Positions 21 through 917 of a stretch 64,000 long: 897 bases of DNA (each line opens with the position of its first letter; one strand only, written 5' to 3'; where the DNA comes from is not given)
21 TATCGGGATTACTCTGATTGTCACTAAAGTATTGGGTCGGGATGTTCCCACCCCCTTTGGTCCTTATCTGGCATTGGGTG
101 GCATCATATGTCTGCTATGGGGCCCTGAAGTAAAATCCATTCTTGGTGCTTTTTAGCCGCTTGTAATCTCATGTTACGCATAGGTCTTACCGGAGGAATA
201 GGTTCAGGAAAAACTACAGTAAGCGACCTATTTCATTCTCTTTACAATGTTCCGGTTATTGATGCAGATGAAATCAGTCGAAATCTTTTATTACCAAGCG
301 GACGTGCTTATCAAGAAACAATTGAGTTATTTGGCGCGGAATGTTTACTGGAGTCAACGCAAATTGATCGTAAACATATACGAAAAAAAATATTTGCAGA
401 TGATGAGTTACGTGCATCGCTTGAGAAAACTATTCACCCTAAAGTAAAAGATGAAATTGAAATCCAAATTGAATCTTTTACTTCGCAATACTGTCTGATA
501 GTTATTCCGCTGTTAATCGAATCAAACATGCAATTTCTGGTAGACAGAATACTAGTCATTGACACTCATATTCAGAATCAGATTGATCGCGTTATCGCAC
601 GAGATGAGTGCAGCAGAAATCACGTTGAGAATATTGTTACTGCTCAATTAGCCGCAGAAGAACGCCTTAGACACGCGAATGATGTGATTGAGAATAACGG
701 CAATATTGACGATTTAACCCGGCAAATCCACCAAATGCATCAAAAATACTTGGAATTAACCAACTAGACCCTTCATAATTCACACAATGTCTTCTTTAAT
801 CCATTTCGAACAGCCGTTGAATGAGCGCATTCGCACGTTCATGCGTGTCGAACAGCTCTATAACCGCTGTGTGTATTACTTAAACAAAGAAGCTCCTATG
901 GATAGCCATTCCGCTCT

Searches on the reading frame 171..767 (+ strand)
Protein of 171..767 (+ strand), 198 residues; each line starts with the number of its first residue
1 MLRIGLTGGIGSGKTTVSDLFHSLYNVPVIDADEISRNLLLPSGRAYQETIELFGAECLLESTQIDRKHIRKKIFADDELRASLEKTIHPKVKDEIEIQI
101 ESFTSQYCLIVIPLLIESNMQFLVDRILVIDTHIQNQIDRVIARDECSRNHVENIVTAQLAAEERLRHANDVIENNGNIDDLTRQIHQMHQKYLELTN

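Call 79: search_protein_families(library=padloc, alignment_id=A4, max_evalue=0.00001)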
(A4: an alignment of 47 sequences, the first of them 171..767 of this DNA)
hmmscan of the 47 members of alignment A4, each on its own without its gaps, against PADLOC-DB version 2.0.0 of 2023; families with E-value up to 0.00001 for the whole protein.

A. member 1, window:171-767:+ (198 aa): 0 families

B. families by the number of members that match (of 47 scanned): 7 families
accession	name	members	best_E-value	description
PDLC01653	2OG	2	9.9e-19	"CAS-I,CAS-II,CAS-III,CAS-IV,CAS-V,CAS-VI; associated"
PDLC04899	PDC-S07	1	1.6e-34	-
PDLC04917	PDC-S12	1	5.8e-09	-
PDLC04134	mad2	1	3.6e-07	mads_2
PDLC01086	C3a186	1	4.4e-06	"C-3?,4? desaturase"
PDLC00833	E1-E2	1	7.7e-06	E1-E2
PDLC00872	E2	1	8.6e-06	E2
